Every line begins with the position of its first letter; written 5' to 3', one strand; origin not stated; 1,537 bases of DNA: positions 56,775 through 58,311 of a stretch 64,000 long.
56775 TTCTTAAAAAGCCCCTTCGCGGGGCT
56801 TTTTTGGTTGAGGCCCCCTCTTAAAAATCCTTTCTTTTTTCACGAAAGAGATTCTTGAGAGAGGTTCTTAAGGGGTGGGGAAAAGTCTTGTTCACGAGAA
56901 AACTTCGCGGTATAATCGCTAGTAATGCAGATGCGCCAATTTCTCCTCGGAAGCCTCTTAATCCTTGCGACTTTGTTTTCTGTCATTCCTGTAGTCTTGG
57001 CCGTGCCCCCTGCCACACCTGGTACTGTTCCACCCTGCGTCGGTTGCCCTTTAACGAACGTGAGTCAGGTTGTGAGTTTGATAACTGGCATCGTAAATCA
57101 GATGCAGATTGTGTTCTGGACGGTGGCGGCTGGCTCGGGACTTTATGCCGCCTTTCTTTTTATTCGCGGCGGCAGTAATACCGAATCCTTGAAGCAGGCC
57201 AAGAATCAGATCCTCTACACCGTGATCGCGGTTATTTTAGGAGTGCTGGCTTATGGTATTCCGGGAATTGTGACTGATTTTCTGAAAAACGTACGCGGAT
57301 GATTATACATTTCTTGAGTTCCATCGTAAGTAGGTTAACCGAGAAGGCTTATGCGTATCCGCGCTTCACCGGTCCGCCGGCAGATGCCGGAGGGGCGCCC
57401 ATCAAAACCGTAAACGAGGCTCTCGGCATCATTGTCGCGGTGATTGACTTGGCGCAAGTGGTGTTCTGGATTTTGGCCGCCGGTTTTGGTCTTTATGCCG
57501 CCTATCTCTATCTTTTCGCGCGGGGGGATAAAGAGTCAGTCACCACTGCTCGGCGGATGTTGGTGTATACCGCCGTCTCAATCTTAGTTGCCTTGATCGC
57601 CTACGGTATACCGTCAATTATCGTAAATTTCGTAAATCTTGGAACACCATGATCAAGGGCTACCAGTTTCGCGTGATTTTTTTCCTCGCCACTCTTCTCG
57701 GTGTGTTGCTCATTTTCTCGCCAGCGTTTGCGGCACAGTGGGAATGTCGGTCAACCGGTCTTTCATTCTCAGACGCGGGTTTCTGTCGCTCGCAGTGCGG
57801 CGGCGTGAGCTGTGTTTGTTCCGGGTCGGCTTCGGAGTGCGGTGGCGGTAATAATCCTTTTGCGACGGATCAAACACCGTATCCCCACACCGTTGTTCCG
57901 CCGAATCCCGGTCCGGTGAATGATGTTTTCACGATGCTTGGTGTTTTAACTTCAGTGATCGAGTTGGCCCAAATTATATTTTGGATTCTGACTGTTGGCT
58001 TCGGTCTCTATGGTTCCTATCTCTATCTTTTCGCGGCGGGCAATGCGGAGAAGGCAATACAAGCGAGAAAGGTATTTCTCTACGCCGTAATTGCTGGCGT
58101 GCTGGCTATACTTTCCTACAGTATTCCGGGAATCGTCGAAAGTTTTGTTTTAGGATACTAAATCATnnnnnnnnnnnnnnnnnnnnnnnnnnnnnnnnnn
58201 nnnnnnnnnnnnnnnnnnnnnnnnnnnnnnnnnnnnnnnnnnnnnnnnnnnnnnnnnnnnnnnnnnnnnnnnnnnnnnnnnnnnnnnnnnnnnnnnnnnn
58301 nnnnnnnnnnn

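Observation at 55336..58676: Tandem array of seven paralogous TrbC/VirB2-like (T4SS-pilin-like) genes, with a frameshifted eighth copy at 26062-26849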

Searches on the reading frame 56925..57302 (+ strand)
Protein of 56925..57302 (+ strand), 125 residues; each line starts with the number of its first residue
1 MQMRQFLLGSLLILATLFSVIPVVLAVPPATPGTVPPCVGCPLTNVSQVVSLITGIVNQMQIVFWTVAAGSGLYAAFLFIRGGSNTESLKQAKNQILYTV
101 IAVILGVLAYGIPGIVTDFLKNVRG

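Call 4: search_protein_families(library=pfam, max_evalue=10, proteins=[window:56925-57302:+])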
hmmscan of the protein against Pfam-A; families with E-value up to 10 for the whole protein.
window:56925-57302:+ (125 aa): 3 families
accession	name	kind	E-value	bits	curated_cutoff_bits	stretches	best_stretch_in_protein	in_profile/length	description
PF18895.5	T4SS_pilin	-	0.00042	20.8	26.6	1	48-114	4-69/71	Type IV secretion system pilin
PF19310.4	TOP_N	-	0.28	11.4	27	1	62-101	68-108/123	Neurolysin/Thimet oligopeptidase, N-terminal domain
PF01275.24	Myelin_PLP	-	1.5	9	23.8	1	50-105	55-110/231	Myelin proteolipid protein (PLP or lipophilin)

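Call 56: search_protein_families(library=ncbifam, max_evalue=0.01, proteins=[window:56925-57302:+])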
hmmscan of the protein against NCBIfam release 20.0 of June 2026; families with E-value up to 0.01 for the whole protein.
window:56925-57302:+ (125 aa): 1 family
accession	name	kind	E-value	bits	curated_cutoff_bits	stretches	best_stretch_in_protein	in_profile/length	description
NF045849.1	ICE_MMCAP2_0565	equivalog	2.5e-06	27.1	40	1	47-119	7-79/80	Mbov_0395 family pilin-like conjugal transfer protein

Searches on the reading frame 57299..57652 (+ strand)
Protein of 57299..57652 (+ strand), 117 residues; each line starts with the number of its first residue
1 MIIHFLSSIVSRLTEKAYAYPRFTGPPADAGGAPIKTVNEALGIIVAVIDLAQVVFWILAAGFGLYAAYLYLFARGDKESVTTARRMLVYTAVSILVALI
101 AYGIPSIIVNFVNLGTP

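Call 4: search_protein_families(library=pfam, max_evalue=10, proteins=[window:57299-57652:+])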
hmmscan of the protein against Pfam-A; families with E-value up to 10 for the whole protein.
window:57299-57652:+ (117 aa): 2 families
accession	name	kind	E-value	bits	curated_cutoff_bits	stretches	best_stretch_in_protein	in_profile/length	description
PF18895.5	T4SS_pilin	-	0.029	14.9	26.6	1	44-104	8-67/71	Type IV secretion system pilin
PF06570.16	DUF1129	-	0.033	14.3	29.1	1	55-114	118-177/207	Protein of unknown function (DUF1129)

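Call 49: predict_structure(alignment_id=A3)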
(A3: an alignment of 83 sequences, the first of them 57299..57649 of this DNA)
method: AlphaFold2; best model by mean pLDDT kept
length: 117 residues; sequences in the alignment: 83
mean_pLDDT: 82.0   pTM: 0.59
mean pLDDT of the five models: 82.0, 77.5, 76.6, 76.5, 74.1
residues with pLDDT >= 90: 52; 70-90: 31; 50-70: 34; < 50: 0
segments of 3 or more residues with pLDDT < 50: none
pLDDT, mean of each block of 10 residues (from residue 1): 62 58 64 76 89 95 95 92 93 94 87 78
secondary structure, 60 per line:
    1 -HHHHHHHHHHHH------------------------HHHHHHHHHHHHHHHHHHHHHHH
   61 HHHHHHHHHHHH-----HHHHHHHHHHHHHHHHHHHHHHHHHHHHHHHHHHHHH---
elements in order: H2-13 H38-72 H78-114

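Call 52: fold_search(model_id=the predicted structure, library=pdb)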
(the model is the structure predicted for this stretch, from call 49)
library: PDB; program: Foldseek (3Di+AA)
matches with E <= 10: 76; with E <= 0.001: 0
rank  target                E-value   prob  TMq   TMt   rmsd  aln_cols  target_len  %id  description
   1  6cnn_A                1.8e+00  0.20  0.38  0.14  12.9       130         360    8  Cryo-EM structure of the human SK4/calmodulin channel complex in the Ca2+ bound state I (released 2018-05-02)
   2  9rxe_MODEL_1_A        2.1e+00  0.18  0.31  0.34   6.9        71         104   18  Solution structure of the HR1c domain of human PKN1 (released 2025-12-31)
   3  4biz_D                2.4e+00  0.11  0.26  0.17   6.0        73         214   18  Crystal structure of CpxAHDC (orthorhombic form 2) (released 2014-04-23)
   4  8gym_B                2.4e+00  0.06  0.23  0.08  25.6       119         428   12  Cryo-EM structure of Tetrahymena thermophila respiratory mega-complex MC IV2+(I+III2+II)2 (released 2023-06-14)
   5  6t5a_A                2.6e+00  0.10  0.29  0.32  14.1        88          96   18  Crystal structure of herpes simplex virus 1 pUL7:pUL51 complex (released 2020-05-20)
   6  5oql_H                2.7e+00  0.08  0.30  0.20  18.3       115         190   15  Cryo-EM structure of the 90S pre-ribosome from Chaetomium thermophilum (released 2017-10-11)
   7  1l6t_MODEL_1_A        2.9e+00  0.21  0.38  0.50   5.1        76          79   16  STRUCTURE OF ALA24/ASP61 TO ASP24/ASN61 SUBSTITUTED SUBUNIT C OF ESCHERICHIA COLI ATP SYNTHASE (released 2002-07-24)
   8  3g67_A                3.1e+00  0.47  0.43  0.25   2.0        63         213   21  Crystal Structure of a Soluble Chemoreceptor from Thermotoga maritima (released 2009-07-28)
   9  9vub_A                3.1e+00  0.21  0.46  0.17   9.7       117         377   12  channel C complex with 3 (released 2026-03-11)
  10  7mu5_B                3.1e+00  0.08  0.30  0.32  15.2       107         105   14  Human DCTPP1 bound to Triptolide (released 2022-08-24)
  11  1yg2                  3.4e+00  0.07  0.30  0.22  14.6       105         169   20  Structure of the Vibrio cholerae virulence activator AphA (released 2005-01-11)
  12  3g6b_A                3.6e+00  0.41  0.43  0.25   2.0        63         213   21  Crystal structure of a Soluble Chemoreceptor from Thermotoga maritima Asn217Ile mutant (released 2009-07-28)
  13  4biz_F                3.6e+00  0.18  0.33  0.19   4.2        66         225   12  Crystal structure of CpxAHDC (orthorhombic form 2) (released 2014-04-23)
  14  7bgn_E                3.6e+00  0.13  0.32  0.19  12.6        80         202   12  Crystal structure of MtHISN2-AMP complex, a bifunctional enzyme from the histidine biosynthetic pathway (released 2021-05-19)
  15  9vub_C                3.9e+00  0.21  0.48  0.17   9.4       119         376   12  channel C complex with 3 (released 2026-03-11)
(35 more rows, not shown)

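Call 54: search_protein_families(library=pfam, alignment_id=A3, max_evalue=0.001)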
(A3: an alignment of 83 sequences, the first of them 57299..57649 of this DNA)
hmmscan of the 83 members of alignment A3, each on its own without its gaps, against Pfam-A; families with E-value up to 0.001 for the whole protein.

A. member 1, window:57299-57649:+ (117 aa): 0 families

B. families by the number of members that match (of 83 scanned): 9 families
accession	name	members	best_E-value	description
PF18895.5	T4SS_pilin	66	4.5e-15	Type IV secretion system pilin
PF04956.18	TrbC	21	3.3e-08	TrbC/VIRB2 pilin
PF11377.13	DUF3180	4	0.00015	Protein of unknown function (DUF3180)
PF04290.18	DctQ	4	0.00035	Tripartite ATP-independent periplasmic transporters, DctQ component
PF19607.4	DUF6112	2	7.7e-05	Family of unknown function (DUF6112)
PF02322.20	Cyt_bd_oxida_II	1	0.00028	Cytochrome bd terminal oxidase subunit II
PF12679.13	ABC2_membrane_2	1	0.00077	ABC-2 family transporter protein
PF05805.17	L6_membrane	1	0.00083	L6 membrane protein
PF11712.13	Vma12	1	0.00085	Endoplasmic reticulum-based factor for assembly of V-ATPase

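Call 56: search_protein_families(library=ncbifam, max_evalue=0.01, proteins=[window:57299-57652:+])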
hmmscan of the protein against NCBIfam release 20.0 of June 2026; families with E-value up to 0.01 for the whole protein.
window:57299-57652:+ (117 aa): 0 families

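Call 75: search_protein_families(library=ncbifam, alignment_id=A3, max_evalue=0.001)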
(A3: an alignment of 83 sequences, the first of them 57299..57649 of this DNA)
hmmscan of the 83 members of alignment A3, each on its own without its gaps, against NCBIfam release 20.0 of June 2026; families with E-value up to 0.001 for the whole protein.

A. member 1, window:57299-57649:+ (117 aa): 0 families

B. families by the number of members that match (of 83 scanned): 3 families
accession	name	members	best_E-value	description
NF045849.1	ICE_MMCAP2_0565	70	1.1e-12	Mbov_0395 family pilin-like conjugal transfer protein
NF009523.0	PRK12884.1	1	1.4e-05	prenyltransferase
NF046050.1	CPBP_fam_MroQ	1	7.6e-05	intramembrane glutamic endopeptidase MroQ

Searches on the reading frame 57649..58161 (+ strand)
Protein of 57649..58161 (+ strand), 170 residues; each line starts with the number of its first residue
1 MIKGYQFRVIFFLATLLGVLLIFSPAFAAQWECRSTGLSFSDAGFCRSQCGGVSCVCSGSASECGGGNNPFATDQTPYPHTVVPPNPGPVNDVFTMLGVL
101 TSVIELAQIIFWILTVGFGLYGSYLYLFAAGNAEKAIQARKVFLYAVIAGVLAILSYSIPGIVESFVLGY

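Call 4: search_protein_families(library=pfam, max_evalue=10, proteins=[window:57649-58161:+])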
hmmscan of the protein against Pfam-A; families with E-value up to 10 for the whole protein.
window:57649-58161:+ (170 aa): 2 families
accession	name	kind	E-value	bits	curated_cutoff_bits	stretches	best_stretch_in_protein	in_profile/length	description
PF18895.5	T4SS_pilin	-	0.0014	19.1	26.6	1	102-161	11-66/71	Type IV secretion system pilin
PF04018.18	VCA0040-like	-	0.11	12.5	26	1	135-168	130-163/246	Undecaprenyl phosphate translocase-like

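Call 15: find_encoding_contigs(protein=window:57649-58161:+, flank=10000, max_places=6)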
Protein window:57649-58161:+ (170 aa): 5 contigs read that carry it; 4 places shown.
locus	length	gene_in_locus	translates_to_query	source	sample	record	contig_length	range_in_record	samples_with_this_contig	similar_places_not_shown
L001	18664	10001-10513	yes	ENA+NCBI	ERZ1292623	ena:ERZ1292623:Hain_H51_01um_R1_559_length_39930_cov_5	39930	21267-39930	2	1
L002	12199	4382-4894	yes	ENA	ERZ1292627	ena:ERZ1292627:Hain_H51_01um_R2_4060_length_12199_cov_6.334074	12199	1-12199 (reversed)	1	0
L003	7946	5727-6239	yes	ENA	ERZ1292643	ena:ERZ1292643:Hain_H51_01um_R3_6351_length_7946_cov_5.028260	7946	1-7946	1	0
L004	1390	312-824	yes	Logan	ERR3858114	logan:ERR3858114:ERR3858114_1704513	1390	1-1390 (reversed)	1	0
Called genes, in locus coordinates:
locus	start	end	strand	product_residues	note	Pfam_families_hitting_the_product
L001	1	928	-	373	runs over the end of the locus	PF23459:S1_RRP5 (faint), PF00575:S1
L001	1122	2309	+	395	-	-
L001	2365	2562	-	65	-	-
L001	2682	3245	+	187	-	PF13483:Lactamase_B_3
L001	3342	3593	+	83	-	-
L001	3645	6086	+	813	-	PF00521:DNA_topoisoIV, PF03989:DNA_gyraseA_C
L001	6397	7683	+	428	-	PF01547:SBP_bac_1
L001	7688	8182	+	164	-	-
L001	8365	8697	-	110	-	-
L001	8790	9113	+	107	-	-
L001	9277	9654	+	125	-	-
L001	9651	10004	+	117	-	-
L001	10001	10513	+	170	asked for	-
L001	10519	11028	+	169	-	-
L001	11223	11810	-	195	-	-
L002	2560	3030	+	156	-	PF18895:T4SS_pilin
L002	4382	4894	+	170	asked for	-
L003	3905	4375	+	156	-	PF18895:T4SS_pilin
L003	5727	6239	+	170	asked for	-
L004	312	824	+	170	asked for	-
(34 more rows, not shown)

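Call 56: search_protein_families(library=ncbifam, max_evalue=0.01, proteins=[window:57649-58161:+])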
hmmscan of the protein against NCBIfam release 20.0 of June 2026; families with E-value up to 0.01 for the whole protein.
window:57649-58161:+ (170 aa): 0 families
